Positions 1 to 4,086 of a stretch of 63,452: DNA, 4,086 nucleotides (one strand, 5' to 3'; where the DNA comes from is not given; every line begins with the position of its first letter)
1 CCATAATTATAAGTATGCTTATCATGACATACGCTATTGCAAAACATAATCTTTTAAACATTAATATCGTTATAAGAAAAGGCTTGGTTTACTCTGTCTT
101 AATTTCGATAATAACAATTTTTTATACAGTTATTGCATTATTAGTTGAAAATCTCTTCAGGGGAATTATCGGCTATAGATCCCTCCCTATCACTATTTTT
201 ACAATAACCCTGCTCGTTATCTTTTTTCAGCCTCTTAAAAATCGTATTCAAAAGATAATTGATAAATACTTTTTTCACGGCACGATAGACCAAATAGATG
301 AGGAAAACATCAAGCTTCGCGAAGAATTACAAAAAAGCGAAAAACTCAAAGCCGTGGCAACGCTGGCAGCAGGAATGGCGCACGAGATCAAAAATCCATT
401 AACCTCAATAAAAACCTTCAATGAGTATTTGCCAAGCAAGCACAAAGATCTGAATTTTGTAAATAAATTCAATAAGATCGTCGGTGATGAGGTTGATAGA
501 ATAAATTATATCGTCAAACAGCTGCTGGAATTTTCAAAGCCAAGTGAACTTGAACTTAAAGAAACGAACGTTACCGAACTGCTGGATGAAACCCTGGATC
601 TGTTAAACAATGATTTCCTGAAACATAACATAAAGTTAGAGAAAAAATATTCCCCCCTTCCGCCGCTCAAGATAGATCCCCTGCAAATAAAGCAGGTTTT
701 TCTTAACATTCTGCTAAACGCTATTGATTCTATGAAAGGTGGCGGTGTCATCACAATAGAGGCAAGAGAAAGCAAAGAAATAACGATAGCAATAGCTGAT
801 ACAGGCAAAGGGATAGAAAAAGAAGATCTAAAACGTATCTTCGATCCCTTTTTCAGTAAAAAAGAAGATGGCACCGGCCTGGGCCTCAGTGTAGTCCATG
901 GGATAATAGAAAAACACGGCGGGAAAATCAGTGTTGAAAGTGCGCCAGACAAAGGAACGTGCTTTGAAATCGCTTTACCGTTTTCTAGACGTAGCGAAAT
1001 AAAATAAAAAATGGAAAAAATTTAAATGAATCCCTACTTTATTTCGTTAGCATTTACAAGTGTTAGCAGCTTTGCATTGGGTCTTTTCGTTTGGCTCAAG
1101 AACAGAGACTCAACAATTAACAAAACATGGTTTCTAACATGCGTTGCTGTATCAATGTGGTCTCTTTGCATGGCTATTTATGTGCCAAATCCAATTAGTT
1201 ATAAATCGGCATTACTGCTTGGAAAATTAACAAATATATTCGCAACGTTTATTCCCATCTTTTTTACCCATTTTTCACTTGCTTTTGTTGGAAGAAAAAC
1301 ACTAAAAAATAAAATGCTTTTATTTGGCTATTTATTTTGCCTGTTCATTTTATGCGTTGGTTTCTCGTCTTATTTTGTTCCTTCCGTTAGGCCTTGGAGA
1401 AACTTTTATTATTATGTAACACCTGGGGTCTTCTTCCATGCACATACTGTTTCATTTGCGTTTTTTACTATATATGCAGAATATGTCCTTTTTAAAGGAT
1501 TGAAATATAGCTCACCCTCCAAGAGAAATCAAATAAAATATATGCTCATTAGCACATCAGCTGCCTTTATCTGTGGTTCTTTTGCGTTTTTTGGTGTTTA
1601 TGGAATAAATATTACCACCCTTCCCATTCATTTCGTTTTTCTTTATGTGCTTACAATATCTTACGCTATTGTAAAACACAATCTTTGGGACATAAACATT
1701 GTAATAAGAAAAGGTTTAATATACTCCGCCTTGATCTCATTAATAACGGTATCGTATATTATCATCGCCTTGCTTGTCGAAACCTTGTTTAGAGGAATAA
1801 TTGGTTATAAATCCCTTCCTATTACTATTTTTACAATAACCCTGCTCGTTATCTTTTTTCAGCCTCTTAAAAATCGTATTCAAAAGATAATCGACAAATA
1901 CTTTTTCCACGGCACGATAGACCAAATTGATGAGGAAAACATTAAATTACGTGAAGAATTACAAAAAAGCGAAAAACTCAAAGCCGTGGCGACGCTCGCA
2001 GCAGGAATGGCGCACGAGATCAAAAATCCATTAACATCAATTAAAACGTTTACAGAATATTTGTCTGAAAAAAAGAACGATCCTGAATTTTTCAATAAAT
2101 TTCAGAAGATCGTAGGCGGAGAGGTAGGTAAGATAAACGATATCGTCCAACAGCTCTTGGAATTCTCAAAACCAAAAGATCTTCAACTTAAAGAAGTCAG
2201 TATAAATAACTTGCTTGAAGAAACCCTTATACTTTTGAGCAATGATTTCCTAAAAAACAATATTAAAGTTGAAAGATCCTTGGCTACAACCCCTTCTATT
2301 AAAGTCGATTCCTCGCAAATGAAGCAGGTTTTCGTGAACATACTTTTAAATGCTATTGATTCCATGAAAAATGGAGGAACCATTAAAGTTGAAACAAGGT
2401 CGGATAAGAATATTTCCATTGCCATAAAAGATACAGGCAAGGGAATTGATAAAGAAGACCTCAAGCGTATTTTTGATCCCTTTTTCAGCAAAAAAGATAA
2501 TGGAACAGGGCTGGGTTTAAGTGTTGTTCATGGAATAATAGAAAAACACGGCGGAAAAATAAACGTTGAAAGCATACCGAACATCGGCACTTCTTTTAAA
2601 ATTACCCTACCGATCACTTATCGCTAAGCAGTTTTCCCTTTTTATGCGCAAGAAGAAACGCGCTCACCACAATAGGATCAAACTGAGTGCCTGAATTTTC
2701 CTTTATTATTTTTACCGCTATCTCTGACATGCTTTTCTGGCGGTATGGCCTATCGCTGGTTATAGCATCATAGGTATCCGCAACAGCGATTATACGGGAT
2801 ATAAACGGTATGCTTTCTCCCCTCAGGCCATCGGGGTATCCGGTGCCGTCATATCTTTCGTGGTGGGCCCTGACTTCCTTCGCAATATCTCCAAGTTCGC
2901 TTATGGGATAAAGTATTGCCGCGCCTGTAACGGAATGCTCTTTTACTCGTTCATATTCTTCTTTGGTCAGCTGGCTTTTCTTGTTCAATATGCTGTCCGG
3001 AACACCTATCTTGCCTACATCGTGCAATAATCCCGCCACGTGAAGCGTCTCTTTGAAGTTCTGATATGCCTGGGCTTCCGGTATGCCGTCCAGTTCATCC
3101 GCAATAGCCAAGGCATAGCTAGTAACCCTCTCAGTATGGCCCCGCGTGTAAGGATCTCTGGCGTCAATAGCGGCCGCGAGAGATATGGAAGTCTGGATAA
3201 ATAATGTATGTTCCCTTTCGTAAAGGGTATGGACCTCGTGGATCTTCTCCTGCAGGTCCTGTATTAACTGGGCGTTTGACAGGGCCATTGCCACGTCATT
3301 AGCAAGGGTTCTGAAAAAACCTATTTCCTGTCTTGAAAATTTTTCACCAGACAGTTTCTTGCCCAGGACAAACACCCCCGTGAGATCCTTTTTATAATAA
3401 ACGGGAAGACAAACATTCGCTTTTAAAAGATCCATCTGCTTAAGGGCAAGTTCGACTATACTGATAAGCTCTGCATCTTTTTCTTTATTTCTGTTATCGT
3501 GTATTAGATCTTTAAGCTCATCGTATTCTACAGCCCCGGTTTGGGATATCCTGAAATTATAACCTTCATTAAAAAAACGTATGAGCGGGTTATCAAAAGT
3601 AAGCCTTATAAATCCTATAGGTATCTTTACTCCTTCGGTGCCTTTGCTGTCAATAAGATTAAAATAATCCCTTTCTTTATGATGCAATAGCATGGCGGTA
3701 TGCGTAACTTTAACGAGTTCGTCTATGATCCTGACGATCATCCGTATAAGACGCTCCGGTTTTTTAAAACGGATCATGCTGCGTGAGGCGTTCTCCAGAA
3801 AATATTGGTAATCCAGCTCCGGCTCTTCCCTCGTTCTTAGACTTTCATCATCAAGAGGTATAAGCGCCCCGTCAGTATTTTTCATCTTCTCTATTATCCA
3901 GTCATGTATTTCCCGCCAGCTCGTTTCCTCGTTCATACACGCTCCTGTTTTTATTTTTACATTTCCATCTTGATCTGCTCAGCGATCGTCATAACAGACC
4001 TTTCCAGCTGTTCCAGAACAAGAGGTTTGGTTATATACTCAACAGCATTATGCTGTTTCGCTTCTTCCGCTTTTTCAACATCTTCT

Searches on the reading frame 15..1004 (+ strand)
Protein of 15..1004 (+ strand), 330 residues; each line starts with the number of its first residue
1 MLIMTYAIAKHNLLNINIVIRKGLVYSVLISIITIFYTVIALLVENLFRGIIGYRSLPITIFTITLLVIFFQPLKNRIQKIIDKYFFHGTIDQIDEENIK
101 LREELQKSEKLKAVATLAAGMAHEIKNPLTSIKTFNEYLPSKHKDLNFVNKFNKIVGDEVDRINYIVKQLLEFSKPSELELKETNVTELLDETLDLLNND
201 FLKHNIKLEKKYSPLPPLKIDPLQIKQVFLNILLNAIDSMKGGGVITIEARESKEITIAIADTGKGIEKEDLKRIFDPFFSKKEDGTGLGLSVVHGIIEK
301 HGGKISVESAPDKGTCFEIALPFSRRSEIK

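Call 99: search_protein_families(library=pfam, proteins=[window:15-1004:+], max_evalue=0.001)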
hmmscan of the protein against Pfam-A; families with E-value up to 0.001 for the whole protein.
window:15-1004:+ (330 aa): 3 families
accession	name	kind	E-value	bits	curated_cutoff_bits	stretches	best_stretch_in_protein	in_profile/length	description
PF02518.31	HATPase_c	-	3.9e-29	101.8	26.4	1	221-324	2-110/111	Histidine kinase-, DNA gyrase B-, and HSP90-like ATPase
PF00512.31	HisKA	-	3.8e-11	43.3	26.9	1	116-176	4-63/66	His Kinase A (phospho-acceptor) domain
PF14501.12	HATPase_c_5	-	9.2e-07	29.2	22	1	222-310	3-91/102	GHKL domain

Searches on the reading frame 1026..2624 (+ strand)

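Call 99: search_protein_families(library=pfam, proteins=[window:1026-2624:+], max_evalue=0.001)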
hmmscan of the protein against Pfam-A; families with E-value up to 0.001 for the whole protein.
window:1026-2624:+ (533 aa): 5 families
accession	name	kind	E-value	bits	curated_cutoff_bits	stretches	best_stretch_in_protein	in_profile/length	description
PF02518.31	HATPase_c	-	2.6e-27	95.9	26.4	1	428-530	2-109/111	Histidine kinase-, DNA gyrase B-, and HSP90-like ATPase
PF16927.11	HisKA_7TM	-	1.3e-15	58.3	28.6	1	8-223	2-222/224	N-terminal 7TM region of histidine kinase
PF00512.31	HisKA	-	3e-12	46.8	26.9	1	323-383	4-63/66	His Kinase A (phospho-acceptor) domain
PF13589.12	HATPase_c_3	-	5.1e-05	23.8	25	1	432-491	3-62/137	Histidine kinase-, DNA gyrase B-, and HSP90-like ATPase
PF14501.12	HATPase_c_5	-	0.00012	22.3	22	1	432-516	6-90/102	GHKL domain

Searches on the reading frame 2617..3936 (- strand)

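Call 99: search_protein_families(library=pfam, proteins=[window:2617-3936:-], max_evalue=0.001)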
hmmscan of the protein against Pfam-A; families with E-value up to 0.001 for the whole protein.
window:2617-3936:- (440 aa): 5 families
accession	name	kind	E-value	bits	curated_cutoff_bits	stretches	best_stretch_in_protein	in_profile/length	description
PF13487.12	HD_5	-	3.7e-39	134.6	27.2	1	254-422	4-169/170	HD domain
PF01966.28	HD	-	2.6e-21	76.5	22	1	266-391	3-115/116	HD domain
PF01590.32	GAF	-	3.9e-05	24.6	22.4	1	61-219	3-133/133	GAF domain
PF13185.12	GAF_2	-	0.00077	20.1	28.6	0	171-219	88-135/136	GAF domain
PF08668.18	HDOD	-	0.00097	19.1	22.9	0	257-330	82-153/196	HDOD domain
